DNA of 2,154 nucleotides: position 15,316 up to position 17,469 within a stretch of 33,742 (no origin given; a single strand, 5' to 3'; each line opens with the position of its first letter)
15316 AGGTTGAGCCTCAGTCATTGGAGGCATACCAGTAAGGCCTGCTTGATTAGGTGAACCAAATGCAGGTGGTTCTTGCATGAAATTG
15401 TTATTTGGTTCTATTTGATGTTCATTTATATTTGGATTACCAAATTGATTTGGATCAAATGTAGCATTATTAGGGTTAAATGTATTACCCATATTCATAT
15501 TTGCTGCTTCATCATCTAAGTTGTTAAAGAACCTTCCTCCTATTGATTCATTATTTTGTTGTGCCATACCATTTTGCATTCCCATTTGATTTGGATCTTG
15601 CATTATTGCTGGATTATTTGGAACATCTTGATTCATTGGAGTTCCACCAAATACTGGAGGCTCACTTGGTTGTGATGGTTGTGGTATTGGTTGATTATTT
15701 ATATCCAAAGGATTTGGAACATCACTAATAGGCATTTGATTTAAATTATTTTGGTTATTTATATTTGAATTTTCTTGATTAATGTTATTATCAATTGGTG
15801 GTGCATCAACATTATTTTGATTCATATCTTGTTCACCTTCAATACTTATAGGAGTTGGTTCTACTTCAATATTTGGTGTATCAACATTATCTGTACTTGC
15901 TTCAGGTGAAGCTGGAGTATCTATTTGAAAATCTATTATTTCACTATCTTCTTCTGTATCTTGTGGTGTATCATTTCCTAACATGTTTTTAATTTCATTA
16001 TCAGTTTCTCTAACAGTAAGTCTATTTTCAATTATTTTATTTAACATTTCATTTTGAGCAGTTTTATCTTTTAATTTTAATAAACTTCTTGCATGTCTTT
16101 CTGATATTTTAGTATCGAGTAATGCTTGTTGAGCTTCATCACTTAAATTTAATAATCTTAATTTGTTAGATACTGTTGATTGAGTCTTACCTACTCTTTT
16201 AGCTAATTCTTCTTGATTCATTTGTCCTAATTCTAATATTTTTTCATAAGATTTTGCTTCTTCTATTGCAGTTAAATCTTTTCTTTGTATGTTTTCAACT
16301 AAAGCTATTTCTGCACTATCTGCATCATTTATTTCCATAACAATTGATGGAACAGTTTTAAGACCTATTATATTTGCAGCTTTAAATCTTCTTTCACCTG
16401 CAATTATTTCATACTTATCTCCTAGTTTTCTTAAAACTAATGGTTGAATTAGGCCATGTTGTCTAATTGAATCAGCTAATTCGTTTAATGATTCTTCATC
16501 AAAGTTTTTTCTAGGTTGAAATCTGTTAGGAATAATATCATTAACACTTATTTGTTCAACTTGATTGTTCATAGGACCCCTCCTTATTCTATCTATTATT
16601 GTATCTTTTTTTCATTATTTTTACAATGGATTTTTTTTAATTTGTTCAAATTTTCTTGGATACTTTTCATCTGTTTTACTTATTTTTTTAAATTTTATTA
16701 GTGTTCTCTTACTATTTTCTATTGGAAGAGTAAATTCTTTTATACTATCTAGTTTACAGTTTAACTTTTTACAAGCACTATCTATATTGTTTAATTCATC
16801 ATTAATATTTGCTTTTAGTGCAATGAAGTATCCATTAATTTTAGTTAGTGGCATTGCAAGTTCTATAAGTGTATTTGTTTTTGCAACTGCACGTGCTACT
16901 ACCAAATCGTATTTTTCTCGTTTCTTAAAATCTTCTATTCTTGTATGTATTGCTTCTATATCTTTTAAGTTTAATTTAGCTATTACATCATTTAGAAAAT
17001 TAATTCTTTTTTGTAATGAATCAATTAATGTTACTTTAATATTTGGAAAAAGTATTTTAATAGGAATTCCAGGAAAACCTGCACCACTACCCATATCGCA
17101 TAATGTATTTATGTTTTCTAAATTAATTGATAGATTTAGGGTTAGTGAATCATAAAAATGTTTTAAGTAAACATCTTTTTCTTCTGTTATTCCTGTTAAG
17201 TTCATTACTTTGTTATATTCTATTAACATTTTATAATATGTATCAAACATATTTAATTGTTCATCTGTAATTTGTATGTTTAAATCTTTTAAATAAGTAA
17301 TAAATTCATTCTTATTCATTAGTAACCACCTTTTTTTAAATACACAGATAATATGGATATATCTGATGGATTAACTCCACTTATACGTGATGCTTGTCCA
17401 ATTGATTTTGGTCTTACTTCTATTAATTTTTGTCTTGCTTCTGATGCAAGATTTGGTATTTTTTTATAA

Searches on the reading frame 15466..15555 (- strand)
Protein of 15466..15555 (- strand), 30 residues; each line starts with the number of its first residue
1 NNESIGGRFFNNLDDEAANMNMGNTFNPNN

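Call 63: search_solved_structures(query=window:15466-15555:-, max_evalue=10, show_alignments=3)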
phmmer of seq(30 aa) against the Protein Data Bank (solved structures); distinct sequences matched with E-value up to 10: 0.

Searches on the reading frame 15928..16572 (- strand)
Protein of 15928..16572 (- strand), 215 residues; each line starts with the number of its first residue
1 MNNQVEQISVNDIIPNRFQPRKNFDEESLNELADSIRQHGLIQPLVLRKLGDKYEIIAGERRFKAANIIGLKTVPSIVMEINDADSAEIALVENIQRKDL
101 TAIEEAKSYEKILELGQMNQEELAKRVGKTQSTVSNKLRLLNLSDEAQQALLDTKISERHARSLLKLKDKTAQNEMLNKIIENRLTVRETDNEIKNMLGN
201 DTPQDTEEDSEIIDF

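Call 15: find_homologous_proteins(query=window:15928-16572:-)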
Query window:15928-16572:- (215 aa): 7969 proteins with E <= 0.001 among 8000 candidates; the best 120 are listed.
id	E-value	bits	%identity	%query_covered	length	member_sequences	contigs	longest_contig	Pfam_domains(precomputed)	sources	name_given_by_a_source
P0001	2.8e-109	381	100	88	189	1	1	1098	PF17762.9,PF02195.27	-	-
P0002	2.6e-98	346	82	100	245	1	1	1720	PF17762.9,PF08535.16,PF02195.27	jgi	-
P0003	1.8e-80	287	68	99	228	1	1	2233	PF17762.9,PF02195.27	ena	-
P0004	1.3e-77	278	65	93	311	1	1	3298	PF17762.9,PF02195.27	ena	-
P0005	1.4e-77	278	65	93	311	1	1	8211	PF17762.9,PF02195.27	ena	-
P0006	1.4e-77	278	65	93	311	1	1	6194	PF17762.9,PF02195.27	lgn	-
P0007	1.5e-77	278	64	100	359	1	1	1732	PF17762.9,PF02195.27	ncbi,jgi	jgi:ParB family chromosome partitioning protein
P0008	1.9e-77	278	64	94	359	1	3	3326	PF17762.9,PF02195.27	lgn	-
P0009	2.2e-77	277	69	87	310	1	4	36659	PF17762.9,PF02195.27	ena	-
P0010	2.6e-77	277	66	92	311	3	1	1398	PF17762.9,PF02195.27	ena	-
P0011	4.8e-77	276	65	92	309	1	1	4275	PF17762.9,PF02195.27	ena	-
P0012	4.8e-77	276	67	90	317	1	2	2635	PF17762.9,PF02195.27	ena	-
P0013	6.0e-77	276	65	95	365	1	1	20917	PF17762.9,PF02195.27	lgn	-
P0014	6.3e-77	276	65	93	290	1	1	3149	PF17762.9,PF02195.27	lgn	-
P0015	6.3e-77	276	66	94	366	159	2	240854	PF17762.9,PF02195.27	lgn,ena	-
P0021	1.0e-76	275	63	98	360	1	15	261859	PF17762.9,PF02195.27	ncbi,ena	-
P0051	4.9e-76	273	63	95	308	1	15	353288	PF17762.9,PF02195.27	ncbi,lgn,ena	-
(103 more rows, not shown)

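Call 16: find_encoding_contigs(protein=P0051, flank=10000, max_places=2)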
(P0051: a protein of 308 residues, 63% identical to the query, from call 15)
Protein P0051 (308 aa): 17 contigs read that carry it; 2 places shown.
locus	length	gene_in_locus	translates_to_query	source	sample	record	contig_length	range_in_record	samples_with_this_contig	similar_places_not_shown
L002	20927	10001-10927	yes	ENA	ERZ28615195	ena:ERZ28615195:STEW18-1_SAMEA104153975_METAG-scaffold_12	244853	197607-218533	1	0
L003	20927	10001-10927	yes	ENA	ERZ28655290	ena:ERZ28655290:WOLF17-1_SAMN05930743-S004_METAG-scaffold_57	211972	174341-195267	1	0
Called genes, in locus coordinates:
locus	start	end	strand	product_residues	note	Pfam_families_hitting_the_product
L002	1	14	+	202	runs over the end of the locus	PF14804:Jag_N (weak), PF07650:KH_2 (weak), PF13083:KH_KhpA-B, PF01424:R3H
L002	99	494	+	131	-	-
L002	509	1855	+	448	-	PF10396:TrmE_N, PF12631:MnmE_helical, PF08477:Roc (faint), PF00009:GTP_EFTU (weak), PF00071:Ras (faint), PF01926:MMR_HSR1, PF02421:FeoB_N, PF04548:AIG1 (weak)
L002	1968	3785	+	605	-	PF00890:FAD_binding_2 (faint), PF01134:GIDA, PF21680:GIDA_C_1st, PF13932:SAM_GIDA_C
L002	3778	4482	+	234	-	PF02527:GidB, PF05175:MTS (faint), PF13847:Methyltransf_31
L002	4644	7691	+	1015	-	PF09479:Flg_new, PF03382:DUF285, PF09479:Flg_new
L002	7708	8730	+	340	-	-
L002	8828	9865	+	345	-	-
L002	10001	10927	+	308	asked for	PF02195:ParB_N, PF17762:HTH_ParB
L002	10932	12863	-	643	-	PF00912:Transgly, PF00905:Transpeptidase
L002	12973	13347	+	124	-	PF09148:DUF1934 (weak)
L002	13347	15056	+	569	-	PF03485:Arg_tRNA_synt_N, PF00750:tRNA-synt_1d, PF05746:DALR_1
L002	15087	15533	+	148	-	-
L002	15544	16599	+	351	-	PF03462:PCRF, PF00472:RF-1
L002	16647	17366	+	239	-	PF10294:Methyltransf_16 (weak), PF05175:MTS, PF06325:PrmA, PF13847:Methyltransf_31, PF08242:Methyltransf_12 (weak), PF13649:Methyltransf_25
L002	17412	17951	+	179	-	PF09551:Spore_II_R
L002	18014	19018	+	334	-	-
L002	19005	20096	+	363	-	-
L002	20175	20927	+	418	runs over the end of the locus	PF00275:EPSP_synthase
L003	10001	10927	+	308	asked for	PF02195:ParB_N, PF17762:HTH_ParB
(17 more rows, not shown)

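Call 17: find_encoding_contigs(protein=P0021, flank=10000, max_places=2)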
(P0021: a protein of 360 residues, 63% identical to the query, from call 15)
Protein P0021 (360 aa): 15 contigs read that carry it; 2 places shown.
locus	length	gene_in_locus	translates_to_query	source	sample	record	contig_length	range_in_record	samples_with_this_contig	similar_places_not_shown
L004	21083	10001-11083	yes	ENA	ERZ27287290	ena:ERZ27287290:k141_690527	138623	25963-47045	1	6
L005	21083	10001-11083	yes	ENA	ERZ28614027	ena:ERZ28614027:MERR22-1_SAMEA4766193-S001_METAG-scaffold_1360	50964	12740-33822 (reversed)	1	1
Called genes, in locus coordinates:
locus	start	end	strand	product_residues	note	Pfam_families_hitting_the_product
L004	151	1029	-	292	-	PF02195:ParB_N, PF17762:HTH_ParB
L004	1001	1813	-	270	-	PF00142:Fer4_NifH (weak), PF01656:CbiA, PF02374:ArsA_ATPase, PF06564:CBP_BcsQ, PF09140:MipZ (faint), PF10609:ParA (weak), PF13614:AAA_31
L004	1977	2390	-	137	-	PF00293:NUDIX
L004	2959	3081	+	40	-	PF00468:Ribosomal_L34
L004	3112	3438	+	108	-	PF00825:Ribonuclease_P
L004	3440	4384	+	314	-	PF02096:60KD_IMP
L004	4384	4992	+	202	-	PF07650:KH_2 (weak), PF13083:KH_KhpA-B (weak), PF01424:R3H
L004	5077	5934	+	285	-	PF00924:MS_channel_2nd (weak)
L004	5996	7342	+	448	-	PF10396:TrmE_N, PF00350:Dynamin_N (faint), PF12631:MnmE_helical, PF00009:GTP_EFTU (faint), PF00071:Ras (weak), PF01926:MMR_HSR1, PF02421:FeoB_N, PF04548:AIG1 (weak), +1 more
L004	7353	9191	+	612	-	PF00890:FAD_binding_2 (faint), PF01134:GIDA, PF07992:Pyr_redox_2 (weak), PF12831:FAD_oxidored (weak), PF21680:GIDA_C_1st, PF13932:SAM_GIDA_C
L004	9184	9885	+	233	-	PF02527:GidB, PF13847:Methyltransf_31 (weak)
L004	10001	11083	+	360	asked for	PF02195:ParB_N, PF17762:HTH_ParB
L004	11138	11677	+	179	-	PF09551:Spore_II_R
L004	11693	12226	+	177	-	PF02659:Mntp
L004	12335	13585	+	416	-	PF00275:EPSP_synthase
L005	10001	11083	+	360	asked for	PF02195:ParB_N, PF17762:HTH_ParB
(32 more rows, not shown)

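Call 18: find_encoding_contigs(protein=P0015, flank=10000, max_places=2)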
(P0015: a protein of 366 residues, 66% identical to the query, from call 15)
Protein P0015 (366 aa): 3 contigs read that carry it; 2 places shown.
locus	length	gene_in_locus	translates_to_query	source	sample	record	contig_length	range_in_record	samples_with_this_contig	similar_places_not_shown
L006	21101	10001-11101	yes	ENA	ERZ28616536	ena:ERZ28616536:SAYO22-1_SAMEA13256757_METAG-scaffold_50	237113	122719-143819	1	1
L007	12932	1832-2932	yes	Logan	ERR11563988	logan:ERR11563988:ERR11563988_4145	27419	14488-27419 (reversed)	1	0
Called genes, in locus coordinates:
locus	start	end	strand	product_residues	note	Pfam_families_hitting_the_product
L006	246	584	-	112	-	-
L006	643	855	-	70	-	PF00313:CSD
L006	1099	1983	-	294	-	PF02195:ParB_N, PF17762:HTH_ParB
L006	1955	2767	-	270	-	PF00142:Fer4_NifH (weak), PF01656:CbiA, PF02374:ArsA_ATPase, PF06564:CBP_BcsQ, PF09140:MipZ (faint), PF10609:ParA (weak), PF13614:AAA_31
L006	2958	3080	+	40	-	PF00468:Ribosomal_L34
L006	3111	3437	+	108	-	PF00825:Ribonuclease_P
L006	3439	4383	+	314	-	PF02096:60KD_IMP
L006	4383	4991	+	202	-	PF14804:Jag_N (weak), PF07650:KH_2 (weak), PF13083:KH_KhpA-B, PF01424:R3H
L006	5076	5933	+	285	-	PF00924:MS_channel_2nd (weak)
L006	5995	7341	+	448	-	PF10396:TrmE_N, PF00350:Dynamin_N (faint), PF12631:MnmE_helical, PF00009:GTP_EFTU (faint), PF00071:Ras (weak), PF01926:MMR_HSR1, PF02421:FeoB_N, PF04548:AIG1 (weak)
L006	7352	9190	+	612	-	PF00890:FAD_binding_2 (faint), PF01134:GIDA, PF07992:Pyr_redox_2 (weak), PF12831:FAD_oxidored (weak), PF21680:GIDA_C_1st, PF13932:SAM_GIDA_C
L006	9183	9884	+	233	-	PF02527:GidB, PF13847:Methyltransf_31 (faint)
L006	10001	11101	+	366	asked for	PF02195:ParB_N, PF17762:HTH_ParB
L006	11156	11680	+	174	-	PF09551:Spore_II_R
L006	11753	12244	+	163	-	PF02659:Mntp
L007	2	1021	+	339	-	?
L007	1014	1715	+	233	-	PF02527:GidB, PF13847:Methyltransf_31 (faint)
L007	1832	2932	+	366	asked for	PF02195:ParB_N, PF17762:HTH_ParB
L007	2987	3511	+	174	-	PF09551:Spore_II_R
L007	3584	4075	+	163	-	PF02659:Mntp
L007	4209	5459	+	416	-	PF00275:EPSP_synthase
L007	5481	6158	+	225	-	PF00657:Lipase_GDSL, PF13472:Lipase_GDSL_2 (weak)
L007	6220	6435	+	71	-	PF01197:Ribosomal_L31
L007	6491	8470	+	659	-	PF27449:LtaS_N, PF00884:Sulfatase, PF01663:Phosphodiest (faint)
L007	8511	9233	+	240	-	PF00072:Response_reg, PF04397:LytTR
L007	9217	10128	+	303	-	-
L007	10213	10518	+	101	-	PF14501:HATPase_c_5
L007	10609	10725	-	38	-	-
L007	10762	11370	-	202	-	PF04647:AgrB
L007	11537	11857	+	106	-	PF00367:PTS_EIIB (weak)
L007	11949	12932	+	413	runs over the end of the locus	PF00512:HisKA, PF02518:HATPase_c, PF13589:HATPase_c_3 (weak)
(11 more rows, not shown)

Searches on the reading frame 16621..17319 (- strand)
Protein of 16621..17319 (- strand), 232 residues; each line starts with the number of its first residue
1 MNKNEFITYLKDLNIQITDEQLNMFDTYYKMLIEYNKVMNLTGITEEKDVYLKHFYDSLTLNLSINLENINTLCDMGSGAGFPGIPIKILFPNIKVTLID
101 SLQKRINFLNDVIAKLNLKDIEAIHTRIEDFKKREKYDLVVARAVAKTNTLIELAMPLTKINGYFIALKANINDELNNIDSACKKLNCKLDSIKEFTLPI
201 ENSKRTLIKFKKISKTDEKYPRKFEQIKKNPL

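Call 4: search_protein_families(library=pfam, proteins=[window:16621-17319:-])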
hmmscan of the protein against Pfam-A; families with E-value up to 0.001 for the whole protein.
window:16621-17319:- (232 aa): 8 families
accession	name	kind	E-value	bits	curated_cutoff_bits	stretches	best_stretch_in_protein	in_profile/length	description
PF02527.21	GidB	-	2.2e-53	180.8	27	1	22-197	2-177/184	rRNA small subunit methyltransferase G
PF13847.12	Methyltransf_31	-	4.8e-10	39.7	27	1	71-187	5-127/145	Methyltransferase domain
PF05175.20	MTS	-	1.9e-05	24.8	23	1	46-141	6-103/170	Methyltransferase small domain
PF02475.24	TRM5-TYW2_MTfase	-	0.00016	22.1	28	1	69-189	36-162/164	TRM5/TYW2 methyltransferase domain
PF03848.20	TehB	-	0.00022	21.1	20.4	1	74-145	35-104/193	Tellurite resistance protein TehB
PF10294.15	Methyltransf_16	-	0.00047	20.4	21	0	69-144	46-128/174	Lysine methyltransferase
PF13649.12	Methyltransf_25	-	0.00052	21.1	27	1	74-143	2-71/97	Methyltransferase domain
PF08242.18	Methyltransf_12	-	0.00065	20.8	30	0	75-145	2-74/98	Methyltransferase domain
